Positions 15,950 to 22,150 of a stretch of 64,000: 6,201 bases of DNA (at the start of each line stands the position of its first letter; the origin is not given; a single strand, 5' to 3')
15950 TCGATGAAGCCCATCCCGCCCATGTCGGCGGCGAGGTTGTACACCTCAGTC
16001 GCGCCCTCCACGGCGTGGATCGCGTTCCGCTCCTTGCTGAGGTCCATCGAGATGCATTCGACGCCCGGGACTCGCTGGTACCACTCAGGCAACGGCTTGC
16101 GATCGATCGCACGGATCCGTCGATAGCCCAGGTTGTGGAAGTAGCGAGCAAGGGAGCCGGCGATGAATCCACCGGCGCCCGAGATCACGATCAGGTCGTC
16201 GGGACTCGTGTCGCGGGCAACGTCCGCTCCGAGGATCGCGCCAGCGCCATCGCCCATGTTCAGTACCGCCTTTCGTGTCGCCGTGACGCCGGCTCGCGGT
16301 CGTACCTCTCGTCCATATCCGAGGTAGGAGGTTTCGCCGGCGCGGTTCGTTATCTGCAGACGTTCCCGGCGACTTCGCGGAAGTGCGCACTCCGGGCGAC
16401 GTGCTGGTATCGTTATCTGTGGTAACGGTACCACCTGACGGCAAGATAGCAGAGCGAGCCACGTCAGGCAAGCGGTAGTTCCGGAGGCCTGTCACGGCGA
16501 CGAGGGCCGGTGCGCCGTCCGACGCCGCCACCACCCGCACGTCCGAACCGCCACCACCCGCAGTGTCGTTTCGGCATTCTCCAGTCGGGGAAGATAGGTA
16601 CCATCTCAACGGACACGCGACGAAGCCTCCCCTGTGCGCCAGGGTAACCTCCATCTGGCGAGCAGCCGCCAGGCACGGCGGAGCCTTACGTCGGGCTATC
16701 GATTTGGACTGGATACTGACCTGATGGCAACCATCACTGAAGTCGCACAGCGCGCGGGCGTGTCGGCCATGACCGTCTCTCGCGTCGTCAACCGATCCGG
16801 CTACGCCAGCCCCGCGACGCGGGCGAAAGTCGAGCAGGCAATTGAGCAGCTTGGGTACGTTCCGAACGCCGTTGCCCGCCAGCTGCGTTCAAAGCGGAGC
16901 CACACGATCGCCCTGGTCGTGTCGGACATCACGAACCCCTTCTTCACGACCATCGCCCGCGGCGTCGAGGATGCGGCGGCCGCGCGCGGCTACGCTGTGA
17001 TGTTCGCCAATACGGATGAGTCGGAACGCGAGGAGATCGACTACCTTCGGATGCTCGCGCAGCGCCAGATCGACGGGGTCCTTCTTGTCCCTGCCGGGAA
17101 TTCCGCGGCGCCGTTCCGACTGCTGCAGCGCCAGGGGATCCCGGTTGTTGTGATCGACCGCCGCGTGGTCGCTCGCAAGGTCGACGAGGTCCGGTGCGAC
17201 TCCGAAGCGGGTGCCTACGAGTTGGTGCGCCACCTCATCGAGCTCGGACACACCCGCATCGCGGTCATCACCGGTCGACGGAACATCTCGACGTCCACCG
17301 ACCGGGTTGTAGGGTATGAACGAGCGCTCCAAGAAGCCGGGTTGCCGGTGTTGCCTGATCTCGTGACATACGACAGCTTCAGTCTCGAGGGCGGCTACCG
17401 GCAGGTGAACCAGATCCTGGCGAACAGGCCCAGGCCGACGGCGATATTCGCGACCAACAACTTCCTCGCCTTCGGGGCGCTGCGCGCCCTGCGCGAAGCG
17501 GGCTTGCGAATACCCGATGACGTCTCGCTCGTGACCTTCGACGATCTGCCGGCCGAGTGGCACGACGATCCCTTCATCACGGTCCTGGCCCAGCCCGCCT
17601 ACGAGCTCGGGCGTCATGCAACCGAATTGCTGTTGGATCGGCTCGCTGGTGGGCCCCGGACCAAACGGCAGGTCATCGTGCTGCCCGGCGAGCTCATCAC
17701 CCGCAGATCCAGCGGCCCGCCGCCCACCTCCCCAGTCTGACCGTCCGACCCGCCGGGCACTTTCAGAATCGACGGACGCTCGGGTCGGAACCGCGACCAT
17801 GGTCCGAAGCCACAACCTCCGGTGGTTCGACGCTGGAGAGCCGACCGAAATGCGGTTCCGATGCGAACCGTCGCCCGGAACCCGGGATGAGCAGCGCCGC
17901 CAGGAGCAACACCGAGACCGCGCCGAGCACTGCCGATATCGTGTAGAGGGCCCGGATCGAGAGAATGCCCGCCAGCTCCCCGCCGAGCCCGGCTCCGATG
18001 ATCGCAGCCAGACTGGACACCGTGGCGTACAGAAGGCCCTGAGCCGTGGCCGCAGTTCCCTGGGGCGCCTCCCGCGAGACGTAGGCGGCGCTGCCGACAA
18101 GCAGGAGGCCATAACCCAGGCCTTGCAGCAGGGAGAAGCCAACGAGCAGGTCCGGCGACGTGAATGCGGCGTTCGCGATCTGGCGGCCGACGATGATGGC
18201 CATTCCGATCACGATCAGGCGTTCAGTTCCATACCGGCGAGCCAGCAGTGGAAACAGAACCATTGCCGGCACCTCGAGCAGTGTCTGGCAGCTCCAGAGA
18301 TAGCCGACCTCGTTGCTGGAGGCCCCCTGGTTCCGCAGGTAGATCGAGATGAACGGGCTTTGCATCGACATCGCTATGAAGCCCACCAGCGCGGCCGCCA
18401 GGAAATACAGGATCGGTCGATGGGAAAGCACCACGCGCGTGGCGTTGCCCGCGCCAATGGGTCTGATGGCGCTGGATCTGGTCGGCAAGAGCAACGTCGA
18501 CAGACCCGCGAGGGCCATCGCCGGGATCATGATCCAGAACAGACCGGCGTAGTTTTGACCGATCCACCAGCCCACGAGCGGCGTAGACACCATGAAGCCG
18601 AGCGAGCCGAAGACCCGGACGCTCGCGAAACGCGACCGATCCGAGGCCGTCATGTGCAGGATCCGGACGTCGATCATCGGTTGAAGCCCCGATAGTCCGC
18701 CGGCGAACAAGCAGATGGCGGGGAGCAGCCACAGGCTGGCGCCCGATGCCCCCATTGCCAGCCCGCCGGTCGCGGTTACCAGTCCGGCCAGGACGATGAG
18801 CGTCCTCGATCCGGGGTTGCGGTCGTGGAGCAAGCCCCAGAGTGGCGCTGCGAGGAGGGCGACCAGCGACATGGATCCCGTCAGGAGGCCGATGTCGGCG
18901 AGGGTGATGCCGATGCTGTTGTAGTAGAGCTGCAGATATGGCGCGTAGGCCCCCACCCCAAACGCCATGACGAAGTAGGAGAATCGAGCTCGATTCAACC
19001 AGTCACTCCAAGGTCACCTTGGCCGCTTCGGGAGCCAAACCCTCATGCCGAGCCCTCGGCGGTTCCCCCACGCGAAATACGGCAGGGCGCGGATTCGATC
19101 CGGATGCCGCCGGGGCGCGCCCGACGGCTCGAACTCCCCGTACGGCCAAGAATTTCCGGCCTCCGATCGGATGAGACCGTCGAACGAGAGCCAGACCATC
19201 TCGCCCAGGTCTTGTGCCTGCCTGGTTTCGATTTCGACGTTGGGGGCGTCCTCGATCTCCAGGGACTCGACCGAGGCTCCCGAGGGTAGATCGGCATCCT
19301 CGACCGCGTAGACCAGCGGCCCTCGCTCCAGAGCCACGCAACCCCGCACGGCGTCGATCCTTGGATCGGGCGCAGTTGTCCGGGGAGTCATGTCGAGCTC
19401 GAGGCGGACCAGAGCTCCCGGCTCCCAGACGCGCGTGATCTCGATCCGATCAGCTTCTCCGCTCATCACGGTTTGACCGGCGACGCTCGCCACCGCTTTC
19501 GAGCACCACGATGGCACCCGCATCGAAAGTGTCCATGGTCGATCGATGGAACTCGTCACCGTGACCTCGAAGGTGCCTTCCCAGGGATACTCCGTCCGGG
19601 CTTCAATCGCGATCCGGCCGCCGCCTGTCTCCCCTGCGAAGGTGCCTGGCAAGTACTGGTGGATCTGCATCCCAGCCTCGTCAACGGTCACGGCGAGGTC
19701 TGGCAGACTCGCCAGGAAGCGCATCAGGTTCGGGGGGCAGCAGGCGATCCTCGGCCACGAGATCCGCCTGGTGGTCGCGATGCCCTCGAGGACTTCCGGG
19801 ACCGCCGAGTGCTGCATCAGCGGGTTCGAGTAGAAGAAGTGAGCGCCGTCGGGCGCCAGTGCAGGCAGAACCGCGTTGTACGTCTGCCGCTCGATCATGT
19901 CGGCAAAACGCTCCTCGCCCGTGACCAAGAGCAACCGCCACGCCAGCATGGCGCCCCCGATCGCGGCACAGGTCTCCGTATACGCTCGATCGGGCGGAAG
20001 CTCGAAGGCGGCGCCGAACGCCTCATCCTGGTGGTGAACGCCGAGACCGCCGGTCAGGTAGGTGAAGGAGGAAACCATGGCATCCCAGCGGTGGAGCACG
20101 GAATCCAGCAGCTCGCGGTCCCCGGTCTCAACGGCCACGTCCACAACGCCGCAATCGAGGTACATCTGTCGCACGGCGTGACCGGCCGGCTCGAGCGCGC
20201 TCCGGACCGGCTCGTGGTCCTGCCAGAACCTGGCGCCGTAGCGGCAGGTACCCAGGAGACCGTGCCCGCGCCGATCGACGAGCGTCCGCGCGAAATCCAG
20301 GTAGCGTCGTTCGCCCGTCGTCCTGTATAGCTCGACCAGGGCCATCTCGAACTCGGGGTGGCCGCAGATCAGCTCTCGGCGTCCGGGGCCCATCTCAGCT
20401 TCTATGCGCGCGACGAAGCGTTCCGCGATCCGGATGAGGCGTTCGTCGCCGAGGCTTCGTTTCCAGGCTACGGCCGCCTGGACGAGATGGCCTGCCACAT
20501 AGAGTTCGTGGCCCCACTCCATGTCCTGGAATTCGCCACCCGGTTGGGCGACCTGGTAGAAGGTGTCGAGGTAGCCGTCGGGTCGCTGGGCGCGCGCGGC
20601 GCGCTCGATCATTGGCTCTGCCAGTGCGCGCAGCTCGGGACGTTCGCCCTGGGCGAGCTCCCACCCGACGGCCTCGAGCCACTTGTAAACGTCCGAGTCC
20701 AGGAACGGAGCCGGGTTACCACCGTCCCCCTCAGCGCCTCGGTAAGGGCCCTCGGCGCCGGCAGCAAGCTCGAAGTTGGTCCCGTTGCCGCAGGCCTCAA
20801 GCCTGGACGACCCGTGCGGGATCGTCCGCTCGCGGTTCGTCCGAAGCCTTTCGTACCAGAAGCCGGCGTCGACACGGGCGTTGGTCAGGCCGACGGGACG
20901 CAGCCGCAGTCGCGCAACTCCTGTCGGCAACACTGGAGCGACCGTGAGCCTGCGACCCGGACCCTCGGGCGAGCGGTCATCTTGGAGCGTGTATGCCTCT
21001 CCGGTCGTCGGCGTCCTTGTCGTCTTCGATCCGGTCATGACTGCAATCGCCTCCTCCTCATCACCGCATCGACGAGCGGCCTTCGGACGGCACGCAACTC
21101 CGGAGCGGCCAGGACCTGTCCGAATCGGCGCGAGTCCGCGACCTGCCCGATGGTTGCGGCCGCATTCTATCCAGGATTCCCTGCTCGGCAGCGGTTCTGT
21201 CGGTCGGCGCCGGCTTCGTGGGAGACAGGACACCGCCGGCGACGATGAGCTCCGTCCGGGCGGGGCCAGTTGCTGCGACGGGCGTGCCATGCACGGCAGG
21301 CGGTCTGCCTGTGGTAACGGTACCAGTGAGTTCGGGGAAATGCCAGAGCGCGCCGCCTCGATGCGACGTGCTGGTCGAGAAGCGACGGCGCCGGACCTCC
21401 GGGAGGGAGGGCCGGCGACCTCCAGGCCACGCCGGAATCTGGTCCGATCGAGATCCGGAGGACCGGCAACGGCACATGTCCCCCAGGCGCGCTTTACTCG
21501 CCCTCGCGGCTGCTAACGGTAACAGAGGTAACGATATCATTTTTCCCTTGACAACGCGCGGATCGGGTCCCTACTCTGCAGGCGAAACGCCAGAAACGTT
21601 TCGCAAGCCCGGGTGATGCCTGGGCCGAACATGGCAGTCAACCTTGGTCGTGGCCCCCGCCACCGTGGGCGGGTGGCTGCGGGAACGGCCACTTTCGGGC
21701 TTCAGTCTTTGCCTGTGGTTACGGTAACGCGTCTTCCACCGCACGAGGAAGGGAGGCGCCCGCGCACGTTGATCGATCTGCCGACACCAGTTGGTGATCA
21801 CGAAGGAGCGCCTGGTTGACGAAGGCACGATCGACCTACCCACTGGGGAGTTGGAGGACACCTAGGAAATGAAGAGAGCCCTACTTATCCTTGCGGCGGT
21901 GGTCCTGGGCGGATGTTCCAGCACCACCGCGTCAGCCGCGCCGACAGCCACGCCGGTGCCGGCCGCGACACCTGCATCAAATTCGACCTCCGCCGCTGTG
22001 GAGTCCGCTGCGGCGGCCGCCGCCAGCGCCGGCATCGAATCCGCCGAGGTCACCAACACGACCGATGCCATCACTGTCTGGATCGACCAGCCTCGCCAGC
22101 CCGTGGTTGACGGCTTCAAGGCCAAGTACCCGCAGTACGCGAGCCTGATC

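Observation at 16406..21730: Shared near-palindromic motif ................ upstream of two divergent sugar operons: predicted LacI regulon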

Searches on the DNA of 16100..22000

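Call 23: search_rna_families(source=window, start=16100, end=22000, threshold=evalue, max_evalue=1)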
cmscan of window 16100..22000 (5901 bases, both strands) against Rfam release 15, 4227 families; matches with E-value up to 1: 0.
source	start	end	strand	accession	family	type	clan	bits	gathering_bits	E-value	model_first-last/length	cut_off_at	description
